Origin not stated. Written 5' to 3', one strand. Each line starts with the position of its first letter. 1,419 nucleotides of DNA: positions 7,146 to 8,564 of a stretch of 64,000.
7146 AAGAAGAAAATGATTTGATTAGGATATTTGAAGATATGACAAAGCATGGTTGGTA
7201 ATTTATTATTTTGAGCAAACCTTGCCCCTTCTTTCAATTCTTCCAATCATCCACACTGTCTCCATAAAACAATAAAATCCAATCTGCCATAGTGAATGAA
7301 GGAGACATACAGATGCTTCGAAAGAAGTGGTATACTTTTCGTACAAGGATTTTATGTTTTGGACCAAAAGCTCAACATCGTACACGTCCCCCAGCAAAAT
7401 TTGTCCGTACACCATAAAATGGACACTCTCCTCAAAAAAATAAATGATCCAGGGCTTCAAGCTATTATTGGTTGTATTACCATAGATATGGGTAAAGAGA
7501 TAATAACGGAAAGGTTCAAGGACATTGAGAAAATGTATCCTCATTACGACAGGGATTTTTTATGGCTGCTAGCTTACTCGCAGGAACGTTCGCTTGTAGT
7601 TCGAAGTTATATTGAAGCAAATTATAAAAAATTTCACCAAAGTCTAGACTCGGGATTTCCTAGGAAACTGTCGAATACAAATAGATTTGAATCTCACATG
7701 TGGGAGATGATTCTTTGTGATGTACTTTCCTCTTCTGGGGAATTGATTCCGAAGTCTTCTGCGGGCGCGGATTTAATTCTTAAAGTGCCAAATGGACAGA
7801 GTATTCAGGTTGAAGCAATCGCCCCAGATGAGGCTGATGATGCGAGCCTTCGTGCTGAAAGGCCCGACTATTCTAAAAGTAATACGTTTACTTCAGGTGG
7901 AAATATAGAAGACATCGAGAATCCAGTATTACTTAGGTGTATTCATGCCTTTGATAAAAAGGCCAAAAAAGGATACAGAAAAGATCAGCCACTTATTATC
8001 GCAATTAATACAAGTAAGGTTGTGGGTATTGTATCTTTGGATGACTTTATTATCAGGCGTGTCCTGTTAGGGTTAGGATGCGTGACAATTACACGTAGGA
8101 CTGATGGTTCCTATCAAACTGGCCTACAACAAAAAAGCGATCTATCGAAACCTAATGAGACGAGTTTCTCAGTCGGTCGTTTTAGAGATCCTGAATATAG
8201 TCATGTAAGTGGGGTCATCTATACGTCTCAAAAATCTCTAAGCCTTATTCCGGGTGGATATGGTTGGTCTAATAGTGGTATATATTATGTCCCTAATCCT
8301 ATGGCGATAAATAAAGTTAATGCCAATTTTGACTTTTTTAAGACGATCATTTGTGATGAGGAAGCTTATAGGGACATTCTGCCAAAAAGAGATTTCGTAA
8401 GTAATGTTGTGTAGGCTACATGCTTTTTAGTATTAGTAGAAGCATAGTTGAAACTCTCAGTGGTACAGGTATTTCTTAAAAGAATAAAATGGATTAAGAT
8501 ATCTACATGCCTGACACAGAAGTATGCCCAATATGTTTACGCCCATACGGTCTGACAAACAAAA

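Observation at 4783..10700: AT-richer accessory island of seven uncharacterised genes (HEPN-like motif protein, Zn-ribbon, P-loop kinase) next to a phage-like module: candidate novel defence or accessory system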

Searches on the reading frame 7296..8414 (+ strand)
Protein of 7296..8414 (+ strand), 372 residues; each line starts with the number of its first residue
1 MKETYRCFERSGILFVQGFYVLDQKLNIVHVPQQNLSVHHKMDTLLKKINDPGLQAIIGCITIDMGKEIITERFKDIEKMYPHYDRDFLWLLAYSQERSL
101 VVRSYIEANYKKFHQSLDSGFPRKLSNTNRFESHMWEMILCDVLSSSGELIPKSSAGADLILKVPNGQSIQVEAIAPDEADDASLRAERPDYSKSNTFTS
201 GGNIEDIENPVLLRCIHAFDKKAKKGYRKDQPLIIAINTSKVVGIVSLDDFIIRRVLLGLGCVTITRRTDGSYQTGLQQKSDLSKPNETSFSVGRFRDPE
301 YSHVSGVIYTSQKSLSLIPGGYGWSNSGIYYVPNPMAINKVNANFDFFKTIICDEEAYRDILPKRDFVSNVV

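Call 3: search_protein_families(library=pfam, proteins=[window:7296-8414:+], max_evalue=0.1)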
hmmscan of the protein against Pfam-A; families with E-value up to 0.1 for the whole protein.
window:7296-8414:+ (372 aa): 0 families

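Call 4: search_protein_families(library=padloc, proteins=[window:7296-8414:+], max_evalue=0.1)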
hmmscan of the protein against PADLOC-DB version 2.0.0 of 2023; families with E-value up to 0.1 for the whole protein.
window:7296-8414:+ (372 aa): 2 families
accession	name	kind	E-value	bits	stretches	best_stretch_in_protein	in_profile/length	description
PDLC04110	PD-T7-5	-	5.3e-14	50.1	1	131-311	54-234/346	-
PDLC04073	PD-T7-1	-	1.8e-06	25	1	110-315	143-345/452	-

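Call 5: search_protein_families(library=ncbifam, proteins=[window:7296-8414:+], max_evalue=0.1)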
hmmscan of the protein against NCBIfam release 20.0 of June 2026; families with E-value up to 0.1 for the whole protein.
window:7296-8414:+ (372 aa): 1 family
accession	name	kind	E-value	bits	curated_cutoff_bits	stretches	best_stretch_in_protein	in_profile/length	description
TIGR03610.1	RutC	equivalog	0.075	13.1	169.1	0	11-53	25-67/127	pyrimidine utilization protein C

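Call 6: search_protein_families(library=phrogs, proteins=[window:7296-8414:+], max_evalue=0.01)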
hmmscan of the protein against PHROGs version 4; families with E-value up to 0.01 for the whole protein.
window:7296-8414:+ (372 aa): 1 family
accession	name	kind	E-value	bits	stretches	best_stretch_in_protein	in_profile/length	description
phrog_8571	-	unknown function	5.1e-18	66.1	1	102-313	34-250/366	-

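Call 16: find_encoding_contigs(protein=window:7296-8414:+, flank=10000, max_places=6)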
Protein window:7296-8414:+ (372 aa): 7 contigs read that carry it; 1 place shown.
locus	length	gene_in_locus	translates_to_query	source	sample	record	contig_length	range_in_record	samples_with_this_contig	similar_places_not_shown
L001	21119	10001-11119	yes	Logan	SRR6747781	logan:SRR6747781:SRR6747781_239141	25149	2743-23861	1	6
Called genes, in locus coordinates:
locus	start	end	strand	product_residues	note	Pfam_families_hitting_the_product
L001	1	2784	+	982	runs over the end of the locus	-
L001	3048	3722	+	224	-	-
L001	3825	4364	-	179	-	-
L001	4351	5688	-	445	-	PF02195:ParB_N, PF01555:N6_N4_Mtase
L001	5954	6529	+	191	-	-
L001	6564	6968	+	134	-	PF01042:Ribonuc_L-PSP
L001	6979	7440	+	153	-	PF00383:dCMP_cyt_deam_1, PF14437:MafB19-deam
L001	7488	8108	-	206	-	-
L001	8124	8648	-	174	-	-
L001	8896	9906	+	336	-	PF18928:DUF5677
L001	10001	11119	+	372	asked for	-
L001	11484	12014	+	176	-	PF13238:AAA_18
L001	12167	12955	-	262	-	-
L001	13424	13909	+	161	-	PF06983:3-dmu-9_3-mt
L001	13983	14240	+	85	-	-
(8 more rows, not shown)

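Call 17: find_homologous_proteins(query=window:7296-8414:+)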
Query window:7296-8414:+ (372 aa): 47 proteins with E <= 0.001 among 2352 candidates.
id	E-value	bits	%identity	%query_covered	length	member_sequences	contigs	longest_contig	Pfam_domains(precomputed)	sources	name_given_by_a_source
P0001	3.7e-250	847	100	100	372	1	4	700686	-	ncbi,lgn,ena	-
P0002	9.9e-169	579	76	88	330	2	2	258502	-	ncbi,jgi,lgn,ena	ncbi:MAG: hypothetical protein WCV80_02370 [Candidatus Paceibacterota bacterium]|jgi:hypothetical pr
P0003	2.1e-168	578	75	89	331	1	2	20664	-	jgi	-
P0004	8.9e-130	451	61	87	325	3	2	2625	-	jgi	jgi:hypothetical protein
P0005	2.6e-129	449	61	89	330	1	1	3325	-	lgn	-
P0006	8.4e-129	448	60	89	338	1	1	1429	-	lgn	-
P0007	2.6e-128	446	59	89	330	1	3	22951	-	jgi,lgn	jgi:hypothetical protein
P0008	1.0e-126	441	60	86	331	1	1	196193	-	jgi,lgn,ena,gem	-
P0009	8.9e-119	415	56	89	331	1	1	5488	-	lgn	-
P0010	9.1e-112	392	55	89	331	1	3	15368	-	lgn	-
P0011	1.4e-110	388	56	87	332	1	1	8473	-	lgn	-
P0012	4.3e-109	383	55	86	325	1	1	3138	-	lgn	-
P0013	1.2e-107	378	53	89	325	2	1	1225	-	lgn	-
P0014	1.1e-106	375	54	89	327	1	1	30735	-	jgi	-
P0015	3.6e-106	373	52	89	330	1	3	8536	-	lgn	-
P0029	9.9e-99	349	49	89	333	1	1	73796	-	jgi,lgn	jgi:hypothetical protein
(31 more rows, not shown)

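Call 20: find_related_loci(query=A1, collection=genome_contigs, flank=10000)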
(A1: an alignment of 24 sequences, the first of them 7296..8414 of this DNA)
Query A1 (372 aa) in genome_contigs; peptide patterns used: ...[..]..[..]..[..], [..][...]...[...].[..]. (x = any residue, [..] = any of these).
23 stretches matched a pattern; 8 encode a relative of the query (tblastn E <= 1e-3); 8 distinct loci.
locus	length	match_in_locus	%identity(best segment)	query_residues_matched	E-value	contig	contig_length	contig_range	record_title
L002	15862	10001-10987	76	42-370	6e-177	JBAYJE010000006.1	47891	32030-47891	MAG: Candidatus Paceibacterota bacterium isolate SO_2016_GW1_48 scaffold01403_OW334_2016, whole genome shotgun sequence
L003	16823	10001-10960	53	42-359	2e-112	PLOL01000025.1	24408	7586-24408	MAG: Patescibacteria group bacterium isolate bog_1341 73.20120700_S3X.70_contig_14040, whole genome shotgun sequence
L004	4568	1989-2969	49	42-369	3e-106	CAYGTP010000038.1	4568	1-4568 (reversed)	MAG TPA_asm: uncultured Candidatus Saccharibacteria bacterium isolate ERP117304_co2_175 genome assembly, contig: NODE_13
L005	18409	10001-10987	49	42-371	2e-102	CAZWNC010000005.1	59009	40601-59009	MAG TPA_asm: uncultured Candidatus Saccharibacteria bacterium isolate SRP286056_co1_690 genome assembly, contig: NODE_48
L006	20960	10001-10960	52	42-359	5e-111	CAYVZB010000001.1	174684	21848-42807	MAG TPA_asm: uncultured Candidatus Saccharibacteria bacterium isolate SRP135725_co1_493 genome assembly, contig: NODE_26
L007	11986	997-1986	44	42-371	6e-93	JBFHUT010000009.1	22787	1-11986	MAG: Candidatus Paceibacteria bacterium isolate Mix_sand09.2021.07.G.23 k141_433857_length_22787_cov_14.0486, whole geno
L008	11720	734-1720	53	42-371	3e-113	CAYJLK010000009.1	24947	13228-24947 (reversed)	MAG TPA_asm: uncultured Candidatus Saccharibacteria bacterium isolate ERP124720_co1_118 genome assembly, contig: NODE_26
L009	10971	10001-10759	30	93-345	3e-13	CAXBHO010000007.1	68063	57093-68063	MAG TPA_asm: uncultured Balneola sp. isolate ERR2762128_binner123_Refined_57 genome assembly, contig: ERZ3421942.518, wh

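Call 22: find_encoding_contigs(protein=P0002, flank=8000, max_places=2)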
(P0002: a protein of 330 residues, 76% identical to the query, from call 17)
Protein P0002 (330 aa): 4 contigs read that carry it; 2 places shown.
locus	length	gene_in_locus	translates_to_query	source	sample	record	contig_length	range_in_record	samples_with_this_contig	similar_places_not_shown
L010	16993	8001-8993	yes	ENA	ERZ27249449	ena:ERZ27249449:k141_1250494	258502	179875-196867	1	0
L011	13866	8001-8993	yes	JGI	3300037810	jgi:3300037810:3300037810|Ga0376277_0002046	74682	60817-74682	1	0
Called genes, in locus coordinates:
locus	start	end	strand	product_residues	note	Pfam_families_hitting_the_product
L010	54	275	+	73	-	PF14373:Imm_superinfect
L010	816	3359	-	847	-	PF12161:HsdM_N (weak), PF02384:N6_Mtase, PF01170:UPF0020, PF07669:Eco57I (weak), PF01420:Methylase_S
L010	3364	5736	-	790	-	PF04313:HSDR_N (faint), PF00270:DEAD, PF04851:ResIII, PF18766:SWI2_SNF2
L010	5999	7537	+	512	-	-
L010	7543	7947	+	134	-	-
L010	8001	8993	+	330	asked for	-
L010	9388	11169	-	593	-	PF02543:Carbam_trans_N, PF00814:TsaD (faint), PF16861:Carbam_trans_C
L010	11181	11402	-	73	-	-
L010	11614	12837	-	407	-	-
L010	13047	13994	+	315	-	-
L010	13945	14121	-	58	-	-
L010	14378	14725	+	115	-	-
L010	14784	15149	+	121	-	-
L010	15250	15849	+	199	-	-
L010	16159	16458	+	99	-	-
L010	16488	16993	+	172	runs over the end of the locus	PF05198:IF3_N, PF00707:IF3_C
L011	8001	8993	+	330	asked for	-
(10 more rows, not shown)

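Call 23: find_encoding_contigs(protein=P0008, flank=8000, max_places=2)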
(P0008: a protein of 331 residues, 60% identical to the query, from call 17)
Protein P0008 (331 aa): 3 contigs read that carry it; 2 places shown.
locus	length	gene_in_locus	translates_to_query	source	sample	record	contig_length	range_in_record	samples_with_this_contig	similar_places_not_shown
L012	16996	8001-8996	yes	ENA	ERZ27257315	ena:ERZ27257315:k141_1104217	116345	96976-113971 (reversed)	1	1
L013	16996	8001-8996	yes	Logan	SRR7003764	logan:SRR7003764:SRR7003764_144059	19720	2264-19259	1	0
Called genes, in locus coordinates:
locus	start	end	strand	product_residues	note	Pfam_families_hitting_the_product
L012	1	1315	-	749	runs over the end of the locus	PF13603:tRNA-synt_1_2 (faint), PF00133:tRNA-synt_1, PF09334:tRNA-synt_1g, PF08264:Anticodon_1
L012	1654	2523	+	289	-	PF01471:PG_binding_1 (faint)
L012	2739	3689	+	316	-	-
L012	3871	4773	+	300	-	-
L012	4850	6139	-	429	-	PF00814:TsaD, PF22521:HypF_C_2 (faint)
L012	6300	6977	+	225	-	PF13623:SurA_N_2, PF13624:SurA_N_3, PF09312:SurA_N (weak)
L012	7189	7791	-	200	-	PF02142:MGS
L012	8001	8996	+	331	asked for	-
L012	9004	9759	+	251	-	PF18928:DUF5677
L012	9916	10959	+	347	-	PF07022:Phage_CI_repr (faint)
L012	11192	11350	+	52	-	-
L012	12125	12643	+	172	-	PF10881:DUF2726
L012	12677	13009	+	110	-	PF07866:DUF1653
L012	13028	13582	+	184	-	PF01931:NTPase_I-T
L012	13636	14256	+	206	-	PF09335:VTT_dom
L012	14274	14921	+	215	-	PF00702:Hydrolase, PF13419:HAD_2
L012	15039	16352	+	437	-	PF00817:IMS, PF11799:IMS_C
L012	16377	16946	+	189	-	PF01625:PMSR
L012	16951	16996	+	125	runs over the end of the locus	PF01641:SelR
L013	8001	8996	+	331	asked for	-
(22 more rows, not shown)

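Call 24: find_encoding_contigs(protein=P0029, flank=8000, max_places=2)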
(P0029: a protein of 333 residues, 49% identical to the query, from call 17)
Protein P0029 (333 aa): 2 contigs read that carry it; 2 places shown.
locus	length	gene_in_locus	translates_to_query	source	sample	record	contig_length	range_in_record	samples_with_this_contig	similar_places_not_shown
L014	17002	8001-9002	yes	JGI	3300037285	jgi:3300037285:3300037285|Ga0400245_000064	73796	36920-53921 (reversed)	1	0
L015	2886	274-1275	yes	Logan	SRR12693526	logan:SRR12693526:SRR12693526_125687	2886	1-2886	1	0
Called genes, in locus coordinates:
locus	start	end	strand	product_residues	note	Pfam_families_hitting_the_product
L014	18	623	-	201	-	PF12146:Hydrolase_4, PF20434:BD-FAE (faint), PF00561:Abhydrolase_1, PF12697:Abhydrolase_6 (weak)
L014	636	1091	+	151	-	-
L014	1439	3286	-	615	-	PF00270:DEAD, PF00271:Helicase_C, PF16124:RecQ_Zn_bind, PF09382:RQC, PF00570:HRDC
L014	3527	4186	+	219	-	PF02798:GST_N, PF13417:GST_N_3, PF13409:GST_N_2, PF00043:GST_C, PF13410:GST_C_2, PF14497:GST_C_3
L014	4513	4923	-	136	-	-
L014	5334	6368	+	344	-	-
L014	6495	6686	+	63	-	-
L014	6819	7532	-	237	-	PF09365:DUF2461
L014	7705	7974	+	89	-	-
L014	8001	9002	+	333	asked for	-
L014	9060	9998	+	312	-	PF01326:PPDK_N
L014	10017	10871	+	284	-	-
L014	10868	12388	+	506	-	PF00391:PEP-utilizers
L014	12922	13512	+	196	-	-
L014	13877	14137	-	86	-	PF15738:YafQ_toxin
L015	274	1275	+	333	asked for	-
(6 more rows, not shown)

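Call 26: find_related_loci(query=A1, collection=metagenome_contigs, flank=8000)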
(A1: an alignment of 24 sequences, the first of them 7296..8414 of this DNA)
Query A1 (372 aa) in metagenome_contigs; peptide patterns used: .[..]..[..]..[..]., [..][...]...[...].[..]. (x = any residue, [..] = any of these).
61 stretches matched a pattern; 21 encode a relative of the query (tblastn E <= 1e-3); 20 distinct loci.
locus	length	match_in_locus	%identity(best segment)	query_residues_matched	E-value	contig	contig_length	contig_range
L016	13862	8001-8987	76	42-370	8e-177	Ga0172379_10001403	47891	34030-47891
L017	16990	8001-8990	53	36-359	3e-111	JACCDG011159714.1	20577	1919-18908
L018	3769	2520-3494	51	40-371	6e-111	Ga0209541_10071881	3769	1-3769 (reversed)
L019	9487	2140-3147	50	38-371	5e-109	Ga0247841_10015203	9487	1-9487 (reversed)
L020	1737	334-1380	49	26-372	3e-114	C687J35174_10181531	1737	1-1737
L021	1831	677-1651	51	42-369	6e-113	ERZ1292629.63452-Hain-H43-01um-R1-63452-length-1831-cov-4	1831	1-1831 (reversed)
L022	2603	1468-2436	52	42-371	1e-109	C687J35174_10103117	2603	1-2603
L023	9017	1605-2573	52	42-371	2e-105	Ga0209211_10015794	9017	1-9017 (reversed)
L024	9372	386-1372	48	42-371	8e-105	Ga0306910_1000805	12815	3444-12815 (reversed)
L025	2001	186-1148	52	42-371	3e-110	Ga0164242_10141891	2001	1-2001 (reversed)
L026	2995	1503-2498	50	37-371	1e-104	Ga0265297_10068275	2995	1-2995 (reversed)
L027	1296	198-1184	47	34-372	4e-108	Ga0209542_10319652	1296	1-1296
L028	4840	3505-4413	50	44-360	5e-94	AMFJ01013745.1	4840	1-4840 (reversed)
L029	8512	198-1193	47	42-371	1e-89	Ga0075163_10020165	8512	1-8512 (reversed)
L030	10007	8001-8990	53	36-359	3e-111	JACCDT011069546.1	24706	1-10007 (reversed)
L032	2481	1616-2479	49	26-311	2e-86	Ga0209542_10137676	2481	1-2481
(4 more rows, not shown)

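Call 27: find_related_loci(query=A1, collection=viral_contigs, flank=8000)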
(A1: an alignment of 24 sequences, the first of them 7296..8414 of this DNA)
Query A1 (372 aa) in viral_contigs; peptide patterns used: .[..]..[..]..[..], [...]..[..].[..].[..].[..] (x = any residue, [..] = any of these).
55 stretches matched a pattern, but none encodes a relative of the query by tblastn (E <= 1e-3).

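Call 43: search_solved_structures(query=A1, max_evalue=1)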
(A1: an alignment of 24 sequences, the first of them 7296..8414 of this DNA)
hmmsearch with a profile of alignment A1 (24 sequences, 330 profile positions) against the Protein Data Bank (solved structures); distinct sequences matched with E-value up to 1: 22.
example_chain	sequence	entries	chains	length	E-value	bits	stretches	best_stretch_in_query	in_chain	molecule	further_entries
9gfk_A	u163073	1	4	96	0.47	12.6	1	190-267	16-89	E3 ubiquitin-protein ligase Mdm2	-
5c5a_A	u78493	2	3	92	0.47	12.6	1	199-267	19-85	E3 ubiquitin-protein ligase Mdm2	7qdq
5lav_A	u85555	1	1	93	0.48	12.6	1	199-267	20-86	E3 ubiquitin-protein ligase Mdm2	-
4mdn_A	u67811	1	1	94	0.48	12.6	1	190-267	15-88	E3 ubiquitin-protein ligase Mdm2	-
4jwr_A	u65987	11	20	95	0.48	12.6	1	191-267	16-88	E3 ubiquitin-protein ligase Mdm2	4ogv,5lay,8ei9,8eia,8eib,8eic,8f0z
5law_A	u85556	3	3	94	0.48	12.6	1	199-267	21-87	E3 ubiquitin-protein ligase Mdm2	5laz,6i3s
3lbl_A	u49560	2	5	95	0.48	12.6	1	191-267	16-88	E3 ubiquitin-protein ligase Mdm2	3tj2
1t4e_A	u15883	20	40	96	0.49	12.5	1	191-267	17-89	Ubiquitin-protein ligase E3 Mdm2 | E3 ubiquitin-protein ligase Mdm2 | Human E3 Ubiquitin-Protein Ligase MDM2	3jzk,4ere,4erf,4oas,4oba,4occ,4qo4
4jv7_A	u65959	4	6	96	0.5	12.5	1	199-267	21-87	E3 ubiquitin-protein ligase Mdm2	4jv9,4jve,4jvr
4zfi_A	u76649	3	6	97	0.51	12.5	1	199-267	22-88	E3 ubiquitin-protein ligase Mdm2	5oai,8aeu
6y4q_A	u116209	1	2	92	0.51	12.5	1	190-267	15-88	E3 ubiquitin-protein ligase Mdm2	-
4zgk_A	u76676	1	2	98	0.52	12.4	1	199-267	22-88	E3 ubiquitin-protein ligase Mdm2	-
3v3b_A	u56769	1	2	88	0.52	12.4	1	199-267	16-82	E3 ubiquitin-protein ligase Mdm2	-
3jzs_A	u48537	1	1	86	0.52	12.4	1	200-267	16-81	E3 ubiquitin-protein ligase Mdm2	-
5zxf_A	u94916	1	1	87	0.53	12.4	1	200-267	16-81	E3 ubiquitin-protein ligase Mdm2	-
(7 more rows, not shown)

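Call 53: search_protein_families(library=pfam, proteins=[L017:1617-2129:+, L017:4302-4862:-, L017:4891-5538:+, L017:5545-6051:+, L017:6053-6820:+, L017:7170-8021:+, L017:9166-10332:+, L017:10392-11342:-, L017:11450-12223:+], max_evalue=0.01)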
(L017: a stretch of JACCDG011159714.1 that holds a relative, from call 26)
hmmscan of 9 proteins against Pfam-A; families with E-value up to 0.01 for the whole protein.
L017:1617-2129:+ (170 aa): 0 families

L017:4302-4862:- (186 aa): 0 families

L017:4891-5538:+ (215 aa): 2 families
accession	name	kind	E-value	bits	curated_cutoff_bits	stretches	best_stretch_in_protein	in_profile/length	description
PF00717.28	Peptidase_S24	-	3.5e-27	94.9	23.3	1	91-207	1-116/116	Peptidase S24-like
PF01726.22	LexA_DNA_bind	-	0.00061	20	23.7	1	14-68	3-57/65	LexA DNA binding domain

L017:5545-6051:+ (168 aa): 0 families

L017:6053-6820:+ (255 aa): 3 families
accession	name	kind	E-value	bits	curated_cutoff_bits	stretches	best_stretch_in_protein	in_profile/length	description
PF18144.7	SMODS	-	4e-05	24.3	26.5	1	43-152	47-162/164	Second Messenger Oligonucleotide or Dinucleotide Synthetase domain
PF13711.11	DUF4160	-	0.00084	19.9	23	1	19-58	4-42/65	Domain of unknown function (DUF4160)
PF01909.29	NTP_transf_2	-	0.0013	19.6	21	1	42-91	14-47/93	Nucleotidyltransferase domain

L017:7170-8021:+ (283 aa): 1 family
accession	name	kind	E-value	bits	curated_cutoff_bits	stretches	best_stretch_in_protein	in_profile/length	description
PF18928.5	DUF5677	-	0.00041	20.9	27.1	0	90-175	3-86/166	Family of unknown function (DUF5677)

L017:9166-10332:+ (388 aa): 5 families
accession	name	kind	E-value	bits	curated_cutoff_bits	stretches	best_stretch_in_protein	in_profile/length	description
PF00069.31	Pkinase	-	1.4e-34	120.2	31.7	1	152-360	4-212/263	Protein kinase domain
PF07714.23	PK_Tyr_Ser-Thr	-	6.4e-27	94.9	23.1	1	153-379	5-239/258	Protein tyrosine and serine/threonine kinase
PF01163.29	RIO1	-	0.00092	19.3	22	1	159-284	24-146/187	RIO domain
PF17667.7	Pkinase_fungal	-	0.0021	17.3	24.1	1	257-298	300-343/387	Fungal protein kinase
PF06293.20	Kdo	-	0.0058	16.5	21.3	0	229-291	105-166/207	Lipopolysaccharide kinase (Kdo/WaaP) family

L017:10392-11342:- (316 aa): 0 families

L017:11450-12223:+ (257 aa): 1 family
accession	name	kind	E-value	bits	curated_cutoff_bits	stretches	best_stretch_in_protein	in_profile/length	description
PF05013.17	FGase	-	3e-11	44.3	28.9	1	106-222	101-214/219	N-formylglutamate amidohydrolase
